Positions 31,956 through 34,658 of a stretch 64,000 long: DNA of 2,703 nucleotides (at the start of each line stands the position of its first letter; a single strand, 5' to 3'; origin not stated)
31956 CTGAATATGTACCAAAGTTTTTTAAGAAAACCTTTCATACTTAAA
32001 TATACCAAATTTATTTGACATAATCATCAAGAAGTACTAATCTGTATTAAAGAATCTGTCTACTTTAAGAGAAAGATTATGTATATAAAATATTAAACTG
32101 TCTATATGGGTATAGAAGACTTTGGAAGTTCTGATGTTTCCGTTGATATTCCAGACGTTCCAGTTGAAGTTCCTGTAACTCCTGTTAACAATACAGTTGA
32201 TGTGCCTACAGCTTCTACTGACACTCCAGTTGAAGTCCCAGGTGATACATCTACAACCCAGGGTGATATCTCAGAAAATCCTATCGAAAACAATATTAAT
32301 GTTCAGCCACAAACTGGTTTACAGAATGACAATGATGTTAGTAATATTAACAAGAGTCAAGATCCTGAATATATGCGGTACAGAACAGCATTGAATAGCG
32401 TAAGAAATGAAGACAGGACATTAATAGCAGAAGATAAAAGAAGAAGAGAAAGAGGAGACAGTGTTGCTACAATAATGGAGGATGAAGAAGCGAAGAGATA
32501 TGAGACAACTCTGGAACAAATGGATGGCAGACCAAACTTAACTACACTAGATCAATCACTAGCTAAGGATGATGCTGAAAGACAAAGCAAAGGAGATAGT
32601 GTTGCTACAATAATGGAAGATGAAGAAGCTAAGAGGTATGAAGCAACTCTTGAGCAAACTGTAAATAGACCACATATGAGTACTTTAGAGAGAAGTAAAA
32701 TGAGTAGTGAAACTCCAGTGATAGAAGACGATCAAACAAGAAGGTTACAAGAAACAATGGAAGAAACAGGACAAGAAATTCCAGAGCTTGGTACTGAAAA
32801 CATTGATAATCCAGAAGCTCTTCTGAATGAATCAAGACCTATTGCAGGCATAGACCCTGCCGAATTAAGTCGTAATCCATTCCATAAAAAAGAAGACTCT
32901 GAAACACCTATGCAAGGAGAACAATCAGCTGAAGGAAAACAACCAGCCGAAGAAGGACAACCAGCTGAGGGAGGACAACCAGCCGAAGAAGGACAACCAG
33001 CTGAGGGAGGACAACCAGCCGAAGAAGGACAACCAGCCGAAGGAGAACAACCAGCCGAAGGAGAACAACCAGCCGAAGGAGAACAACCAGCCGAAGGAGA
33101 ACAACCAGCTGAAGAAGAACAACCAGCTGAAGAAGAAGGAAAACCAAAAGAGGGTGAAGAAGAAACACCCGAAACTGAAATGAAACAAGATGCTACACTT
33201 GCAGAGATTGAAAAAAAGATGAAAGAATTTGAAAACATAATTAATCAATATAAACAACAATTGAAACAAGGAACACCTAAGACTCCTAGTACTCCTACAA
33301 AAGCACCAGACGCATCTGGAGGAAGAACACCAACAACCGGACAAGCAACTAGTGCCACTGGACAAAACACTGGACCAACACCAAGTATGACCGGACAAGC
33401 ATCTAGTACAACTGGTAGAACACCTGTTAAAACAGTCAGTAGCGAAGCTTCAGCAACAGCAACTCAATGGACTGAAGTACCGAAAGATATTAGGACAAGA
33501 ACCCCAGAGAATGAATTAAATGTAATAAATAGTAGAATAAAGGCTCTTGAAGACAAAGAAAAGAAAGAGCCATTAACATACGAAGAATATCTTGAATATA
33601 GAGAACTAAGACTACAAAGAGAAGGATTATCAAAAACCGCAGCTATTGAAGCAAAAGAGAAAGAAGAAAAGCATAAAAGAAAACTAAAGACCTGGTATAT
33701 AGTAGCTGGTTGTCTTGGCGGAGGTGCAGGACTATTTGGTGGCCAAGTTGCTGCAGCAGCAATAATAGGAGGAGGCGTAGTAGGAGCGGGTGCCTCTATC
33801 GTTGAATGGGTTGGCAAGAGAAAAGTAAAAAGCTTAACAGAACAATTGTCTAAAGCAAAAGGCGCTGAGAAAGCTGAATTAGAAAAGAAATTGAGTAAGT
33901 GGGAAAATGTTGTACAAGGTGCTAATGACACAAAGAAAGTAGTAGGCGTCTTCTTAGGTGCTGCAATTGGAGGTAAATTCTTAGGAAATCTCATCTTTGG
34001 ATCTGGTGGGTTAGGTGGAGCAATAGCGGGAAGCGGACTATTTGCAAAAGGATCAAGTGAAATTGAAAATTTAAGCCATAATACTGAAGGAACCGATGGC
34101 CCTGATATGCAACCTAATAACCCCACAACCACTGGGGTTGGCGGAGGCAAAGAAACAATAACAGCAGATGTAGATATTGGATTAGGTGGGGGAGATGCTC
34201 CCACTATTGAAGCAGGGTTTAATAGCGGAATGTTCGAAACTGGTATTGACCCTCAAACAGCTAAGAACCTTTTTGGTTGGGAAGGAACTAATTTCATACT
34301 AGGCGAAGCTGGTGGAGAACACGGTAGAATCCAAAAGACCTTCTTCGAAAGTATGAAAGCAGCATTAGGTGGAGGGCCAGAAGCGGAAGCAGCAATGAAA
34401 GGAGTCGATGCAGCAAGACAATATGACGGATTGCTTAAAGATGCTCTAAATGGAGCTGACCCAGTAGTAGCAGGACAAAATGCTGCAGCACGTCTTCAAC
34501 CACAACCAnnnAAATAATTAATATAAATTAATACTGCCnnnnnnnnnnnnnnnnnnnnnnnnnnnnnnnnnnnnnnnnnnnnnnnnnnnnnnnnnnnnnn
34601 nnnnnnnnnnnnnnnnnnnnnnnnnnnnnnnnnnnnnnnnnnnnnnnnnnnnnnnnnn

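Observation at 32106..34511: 801-aa acidic disordered repeat protein ending in glycine-zipper TM hairpins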

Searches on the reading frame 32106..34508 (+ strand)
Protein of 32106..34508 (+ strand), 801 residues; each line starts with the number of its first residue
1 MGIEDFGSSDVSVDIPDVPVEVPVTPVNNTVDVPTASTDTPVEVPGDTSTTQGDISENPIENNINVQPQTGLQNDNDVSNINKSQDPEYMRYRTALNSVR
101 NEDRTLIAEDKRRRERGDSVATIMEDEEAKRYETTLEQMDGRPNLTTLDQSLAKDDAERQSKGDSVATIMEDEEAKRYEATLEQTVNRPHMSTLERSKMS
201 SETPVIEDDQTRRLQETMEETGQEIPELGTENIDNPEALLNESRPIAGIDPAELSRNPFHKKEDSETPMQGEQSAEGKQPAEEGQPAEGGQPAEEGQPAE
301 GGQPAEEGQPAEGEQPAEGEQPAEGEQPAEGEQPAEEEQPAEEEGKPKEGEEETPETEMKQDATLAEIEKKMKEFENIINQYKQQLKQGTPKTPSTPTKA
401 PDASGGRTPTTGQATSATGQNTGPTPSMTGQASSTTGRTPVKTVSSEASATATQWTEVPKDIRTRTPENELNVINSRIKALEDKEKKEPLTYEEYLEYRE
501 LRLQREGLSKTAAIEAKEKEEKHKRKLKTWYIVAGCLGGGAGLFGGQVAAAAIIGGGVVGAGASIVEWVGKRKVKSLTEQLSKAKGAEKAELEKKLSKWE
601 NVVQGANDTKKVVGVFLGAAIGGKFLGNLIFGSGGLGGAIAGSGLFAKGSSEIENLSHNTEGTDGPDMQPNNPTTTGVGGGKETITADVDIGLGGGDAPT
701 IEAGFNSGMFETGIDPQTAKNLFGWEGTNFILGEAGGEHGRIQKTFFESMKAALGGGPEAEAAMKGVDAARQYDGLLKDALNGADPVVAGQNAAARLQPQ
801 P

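Call 5: search_protein_families(library=pfam, proteins=[window:32106-34508:+], max_evalue=1)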
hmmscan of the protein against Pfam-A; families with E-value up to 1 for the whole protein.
window:32106-34508:+ (801 aa): 1 family
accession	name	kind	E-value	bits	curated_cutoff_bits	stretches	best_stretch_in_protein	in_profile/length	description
PF21109.2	Stonustoxin_helical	-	0.33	11.6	27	1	363-388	23-48/96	Stonustoxin helical domain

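Call 6: search_protein_families(library=ncbifam, proteins=[window:32106-34508:+], max_evalue=1)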
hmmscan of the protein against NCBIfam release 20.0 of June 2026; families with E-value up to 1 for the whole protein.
window:32106-34508:+ (801 aa): 2 families
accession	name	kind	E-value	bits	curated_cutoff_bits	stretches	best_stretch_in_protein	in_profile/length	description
NF006086.0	PRK08235.1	equivalog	0.0082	15.3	526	1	113-255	205-339/393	acetyl-CoA C-acetyltransferase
NF033928.1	alph_xenorhab_A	subfamily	0.47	9.7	125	0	572-646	165-230/339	alpha-xenorhabdolysin family binary toxin subunit A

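Call 7: search_protein_families(library=phrogs, proteins=[window:32106-34508:+], max_evalue=0.1)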
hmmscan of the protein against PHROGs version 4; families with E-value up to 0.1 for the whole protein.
window:32106-34508:+ (801 aa): 0 families
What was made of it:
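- On Holins (LydA / Holin-X): There are no PHROG hits (call 7).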

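Call 8: find_homologous_proteins(query=window:32106-34508:+, max_evalue=0.001)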
Query window:32106-34508:+ (801 aa): 1 proteins with E <= 0.001 among 8000 candidates.
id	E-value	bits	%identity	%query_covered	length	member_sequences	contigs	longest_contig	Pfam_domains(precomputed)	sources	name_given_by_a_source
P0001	4.7e-4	37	75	6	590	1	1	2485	-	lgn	-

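Call 16: find_encoding_contigs(protein=window:32106-34508:+, flank=10000, max_places=6)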
Protein window:32106-34508:+ (801 aa): no gene with exactly this product is on record in the collection.
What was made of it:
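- Tried and rejected: The exact protein is not on record (call 16).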

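Call 28: search_protein_families(library=pfam, alignment_id=A1, max_evalue=0.001)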
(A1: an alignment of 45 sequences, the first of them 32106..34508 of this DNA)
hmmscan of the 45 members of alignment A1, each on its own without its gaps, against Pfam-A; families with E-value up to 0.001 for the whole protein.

A. member 1, window:32106-34508:+ (801 aa): 0 families

B. families by the number of members that match (of 45 scanned): 3 families
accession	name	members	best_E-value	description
PF25587.1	Rv2743c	2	5.9e-05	Rv2743c family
PF17628.7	IncD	1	0.00068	Inclusion membrane protein D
PF00435.27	Spectrin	1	0.00095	Spectrin repeat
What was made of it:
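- On Pore-forming toxins (colicin pore domain, ClyA/XaxA, stonustoxin-type): No consistent hit in 45 members (call 28).
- One member weakly hits Pfam IncD (E=6.8e-4, call 28).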

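Call 49: search_protein_families(library=padloc, proteins=[window:32106-34508:+], max_evalue=0.01)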
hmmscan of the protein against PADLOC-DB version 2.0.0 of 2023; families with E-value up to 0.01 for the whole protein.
window:32106-34508:+ (801 aa): 0 families

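Call 53: predict_structure(alignment_id=A1)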
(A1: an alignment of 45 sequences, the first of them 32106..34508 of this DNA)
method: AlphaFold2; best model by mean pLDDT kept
length: 801 residues; sequences in the alignment: 45
mean_pLDDT: 57.3   pTM: 0.28
mean pLDDT of the five models: 57.3, 56.5, 55.6, 55.0, 53.4
residues with pLDDT >= 90: 166; 70-90: 101; 50-70: 83; < 50: 451
segments of 3 or more residues with pLDDT < 50: 1-19, 21-85, 117-122, 124-128, 130-147, 163-167, 187-192, 194-208, 222-257, 259-285, 287-355, 390-458, 539-557, 620-708
pLDDT, mean of each block of 10 residues (from residue 1): 41 43 40 37 36 35 33 38 59 77 76 61 48 38 45 59 48 68 55 44 43 68 39 43 40 44 40 36 36 35 35 33 34 34 36 47 80 90 79 44 40 33 37 38 36 46 79 97 98 98 97 93 90 65 35 45 86 97 95 96 87 64 44 43 35 33 35 33 30 30 42 63 70 90 96 94 91 95 97 91 49
secondary structure, 60 per line:
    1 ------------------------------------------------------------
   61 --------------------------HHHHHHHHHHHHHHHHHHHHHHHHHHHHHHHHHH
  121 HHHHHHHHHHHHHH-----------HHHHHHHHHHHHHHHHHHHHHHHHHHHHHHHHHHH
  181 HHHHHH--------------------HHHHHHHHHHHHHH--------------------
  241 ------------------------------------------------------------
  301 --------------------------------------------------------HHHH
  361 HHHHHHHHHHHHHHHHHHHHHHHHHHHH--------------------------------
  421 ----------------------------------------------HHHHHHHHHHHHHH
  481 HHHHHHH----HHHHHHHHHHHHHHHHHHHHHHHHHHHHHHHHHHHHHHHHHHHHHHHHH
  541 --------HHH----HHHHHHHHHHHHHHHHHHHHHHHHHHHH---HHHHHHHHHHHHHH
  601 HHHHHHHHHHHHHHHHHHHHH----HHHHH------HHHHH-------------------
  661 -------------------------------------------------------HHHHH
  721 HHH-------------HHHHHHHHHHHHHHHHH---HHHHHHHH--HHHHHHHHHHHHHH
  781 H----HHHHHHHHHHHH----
elements in order (helices of 4 or more, strands of 3 or more residues): H87-134 H146-186 H207-220 H357-388 H467-487 H492-540 H556-583 H587-621 H626-630 H637-641 H716-723 H737-753 H757-764 H767-781 H786-797
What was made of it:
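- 33504..33689 (+): aa 467-528: two conserved pre-membrane helices ending in a basic juxtamembrane stretch (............). This is the start of the family's conserved core. pLDDT 90-98 (call 53).
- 33690..33803 (+): aa 529-566: 38-residue uncharged Gly/Ala-rich block, inferred to be a helical hairpin (two TM helices or re-entrant). G535 and G538 are nearly invariant. A turn of low pLDDT at 539-557 lies between two confident helices (call 53).
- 34050..34220 (+): aa 649-705: G/S/T/N/P-rich low-complexity linker. Inferred extracellular. pLDDT <50 (call 53).
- Checked: Long helices at aa 357-388 and 467-540 (call 53).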

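Call 58: fold_search(model_id=the predicted structure, library=pdb)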
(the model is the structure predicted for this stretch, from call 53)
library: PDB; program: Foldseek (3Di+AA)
matches with E <= 10: 85; with E <= 0.001: 0
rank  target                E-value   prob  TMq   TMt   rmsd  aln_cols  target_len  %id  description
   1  9evs_D                1.3e+00  0.18  0.06  0.12  30.0       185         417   17  Structure of the flowering plant mitoribosome with P-site tRNA (released 2025-09-03)
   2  5nnv_B                1.8e+00  0.25  0.08  0.24  27.7       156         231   17  Structure of a Bacillus subtilis Smc coiled coil middle fragment (released 2017-06-21)
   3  8s35_A                2.0e+00  0.92  0.06  0.14   1.9        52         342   27  DNA-bound Type IV-A3 CRISPR effector in complex with DinG helicase from K. pneumoniae (state I) (released 2024-11-06)
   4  5y9o_A                2.0e+00  0.92  0.07  0.14   2.2        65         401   15  The apo structure of Legionella pneumophila WipA (released 2018-05-16)
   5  1ku9_A                2.0e+00  0.90  0.08  0.37   2.9        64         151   12  X-ray Structure of a Methanococcus jannaschii DNA-Binding Protein: Implications for Antibiotic Resistance in Staphyloc (released 2002-12-25)
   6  4afl_F                2.2e+00  0.91  0.09  0.67   4.0        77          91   13  The crystal structure of the ING4 dimerization domain reveals the functional organization of the ING family of chromat (released 2012-02-22)
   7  5xu0_A                2.4e+00  0.85  0.08  0.25   2.5        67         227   15  Structure of the membrane fusion protein Spr0693 from Streptococcus pneumoniae R6 (released 2018-01-24)
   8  7nyw_B                2.7e+00  0.09  0.07  0.07  28.1       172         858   13  Cryo-EM structure of the MukBEF-MatP-DNA head module (released 2021-07-07)
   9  5n6x_A                3.0e+00  0.90  0.08  0.15   1.9        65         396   15  Crystal structure of the Legionella effector WipA (released 2017-04-19)
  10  5y9o_B                3.0e+00  0.90  0.08  0.15   1.5        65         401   15  The apo structure of Legionella pneumophila WipA (released 2018-05-16)
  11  6lqo_I                3.0e+00  0.28  0.07  0.41   4.6        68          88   18  EBV tegument protein BBRF2/BSRF1 complex (released 2020-10-07)
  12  5c21_B                3.0e+00  0.10  0.07  0.18  19.9       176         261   13  Crystal structure of native HlyD from E. coli (released 2016-02-17)
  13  8rc2_A                3.2e+00  0.80  0.06  0.14   1.9        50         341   26  DNA bound type IV-A3 CRISPR effector complex from K. pneumoniae (released 2024-11-06)
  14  3q4h_A                3.2e+00  0.63  0.06  0.48   2.2        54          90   13  Crystal structure of the Mycobacterium smegmatis EsxGH complex (MSMEG_0620-MSMEG_0621) (released 2011-01-26)
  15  3i2w_B                3.4e+00  0.15  0.08  0.21  22.4       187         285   12  Crystal structure of EFC/F-BAR domain of Drosophila Syndapin/PACSIN (released 2010-03-02)
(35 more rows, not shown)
